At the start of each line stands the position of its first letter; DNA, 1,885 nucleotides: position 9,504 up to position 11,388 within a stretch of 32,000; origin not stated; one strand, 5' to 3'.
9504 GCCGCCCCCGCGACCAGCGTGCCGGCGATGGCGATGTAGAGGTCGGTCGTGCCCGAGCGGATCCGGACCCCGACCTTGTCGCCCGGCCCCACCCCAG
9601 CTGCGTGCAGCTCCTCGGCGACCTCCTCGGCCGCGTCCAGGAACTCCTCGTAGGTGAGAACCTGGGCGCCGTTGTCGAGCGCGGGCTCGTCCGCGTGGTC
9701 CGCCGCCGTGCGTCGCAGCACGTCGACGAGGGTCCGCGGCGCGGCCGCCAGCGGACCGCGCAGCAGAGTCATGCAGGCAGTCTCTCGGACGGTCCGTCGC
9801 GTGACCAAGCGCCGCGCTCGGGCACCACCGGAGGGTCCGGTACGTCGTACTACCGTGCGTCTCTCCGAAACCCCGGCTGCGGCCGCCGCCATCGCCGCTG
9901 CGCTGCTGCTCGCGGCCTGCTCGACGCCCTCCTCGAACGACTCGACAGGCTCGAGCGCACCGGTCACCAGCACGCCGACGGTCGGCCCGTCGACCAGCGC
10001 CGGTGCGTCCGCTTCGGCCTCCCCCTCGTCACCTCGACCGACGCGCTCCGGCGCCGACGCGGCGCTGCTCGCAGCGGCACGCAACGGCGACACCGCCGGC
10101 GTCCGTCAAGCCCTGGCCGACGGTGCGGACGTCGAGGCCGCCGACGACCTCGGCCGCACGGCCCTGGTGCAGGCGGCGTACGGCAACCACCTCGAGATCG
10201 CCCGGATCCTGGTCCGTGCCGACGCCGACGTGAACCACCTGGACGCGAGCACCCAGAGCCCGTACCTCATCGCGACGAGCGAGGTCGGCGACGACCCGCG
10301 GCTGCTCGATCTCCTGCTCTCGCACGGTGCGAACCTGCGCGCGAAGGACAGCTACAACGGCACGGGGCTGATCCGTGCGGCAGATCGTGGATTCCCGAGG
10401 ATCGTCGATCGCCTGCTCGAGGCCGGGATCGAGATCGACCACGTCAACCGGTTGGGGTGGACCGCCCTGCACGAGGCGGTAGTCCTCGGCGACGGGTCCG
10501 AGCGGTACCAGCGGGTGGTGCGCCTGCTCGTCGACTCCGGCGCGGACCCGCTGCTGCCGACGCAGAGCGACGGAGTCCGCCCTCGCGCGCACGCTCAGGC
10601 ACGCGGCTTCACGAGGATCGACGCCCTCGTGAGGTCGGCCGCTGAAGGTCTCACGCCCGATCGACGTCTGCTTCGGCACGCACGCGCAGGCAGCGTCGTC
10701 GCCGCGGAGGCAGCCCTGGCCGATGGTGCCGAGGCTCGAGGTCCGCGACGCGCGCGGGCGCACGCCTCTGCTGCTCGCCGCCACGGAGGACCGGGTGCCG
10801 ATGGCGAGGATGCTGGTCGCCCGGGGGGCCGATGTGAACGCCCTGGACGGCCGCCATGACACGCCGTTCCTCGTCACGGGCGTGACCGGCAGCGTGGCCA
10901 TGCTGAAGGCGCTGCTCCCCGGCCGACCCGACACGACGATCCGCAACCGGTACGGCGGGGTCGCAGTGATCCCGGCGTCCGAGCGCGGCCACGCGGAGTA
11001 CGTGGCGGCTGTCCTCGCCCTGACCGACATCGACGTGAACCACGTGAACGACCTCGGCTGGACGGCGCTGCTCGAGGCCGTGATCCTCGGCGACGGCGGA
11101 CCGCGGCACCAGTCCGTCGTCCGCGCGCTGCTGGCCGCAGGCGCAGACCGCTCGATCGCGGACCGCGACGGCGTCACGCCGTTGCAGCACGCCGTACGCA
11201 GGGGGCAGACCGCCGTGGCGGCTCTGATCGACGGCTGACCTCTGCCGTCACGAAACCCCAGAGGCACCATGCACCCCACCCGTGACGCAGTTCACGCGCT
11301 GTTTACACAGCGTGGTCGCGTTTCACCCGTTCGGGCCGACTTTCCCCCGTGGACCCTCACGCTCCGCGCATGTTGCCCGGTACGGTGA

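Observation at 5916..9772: Stand-alone A-PCP enzyme fused to a 6-TM / triple beta-helix C-terminus: a Pls-type homopoly(amino acid) synthetase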

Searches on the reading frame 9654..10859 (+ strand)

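Call 25: search_protein_families(library=pfam, max_evalue=0.001, proteins=[window:9654-10859:+])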
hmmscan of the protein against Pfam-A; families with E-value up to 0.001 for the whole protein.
window:9654-10859:+ (401 aa): 5 families
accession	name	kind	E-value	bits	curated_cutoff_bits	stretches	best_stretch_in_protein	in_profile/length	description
PF12796.13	Ank_2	-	2.9e-22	79.5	27.3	2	208-299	5-86/90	Ankyrin repeats (3 copies)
PF00023.36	Ank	-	1.5e-19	69.4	21.1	2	167-197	2-32/33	Ankyrin repeat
PF13637.12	Ank_4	-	4.7e-17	62.1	22.7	2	138-186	1-49/50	Ankyrin repeats (many copies)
PF13606.12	Ank_3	-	8.5e-13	47.5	22.3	0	167-195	2-30/30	Ankyrin repeat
PF13857.12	Ank_5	-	3.2e-11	43.7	27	1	157-205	5-54/56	Ankyrin repeats (many copies)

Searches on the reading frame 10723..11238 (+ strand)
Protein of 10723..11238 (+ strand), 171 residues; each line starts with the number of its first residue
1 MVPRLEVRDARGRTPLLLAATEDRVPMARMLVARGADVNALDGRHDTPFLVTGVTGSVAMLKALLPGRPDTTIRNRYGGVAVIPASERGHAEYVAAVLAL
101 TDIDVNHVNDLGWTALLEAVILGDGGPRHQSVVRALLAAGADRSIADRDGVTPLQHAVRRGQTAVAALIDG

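Call 25: search_protein_families(library=pfam, max_evalue=0.001, proteins=[window:10723-11238:+])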
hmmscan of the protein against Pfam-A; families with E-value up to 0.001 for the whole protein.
window:10723-11238:+ (171 aa): 5 families
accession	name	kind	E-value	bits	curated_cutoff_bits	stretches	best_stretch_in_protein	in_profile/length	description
PF12796.13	Ank_2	-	5.3e-19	69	27.3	2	104-169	21-80/90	Ankyrin repeats (3 copies)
PF13637.12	Ank_4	-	1.8e-17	63.4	22.7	1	129-166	9-46/50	Ankyrin repeats (many copies)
PF00023.36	Ank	-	3e-17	62.2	21.1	1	12-42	2-32/33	Ankyrin repeat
PF13606.12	Ank_3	-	1.5e-12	46.8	22.3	1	12-40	2-30/30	Ankyrin repeat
PF13857.12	Ank_5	-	1.4e-09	38.5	27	1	8-48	12-52/56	Ankyrin repeats (many copies)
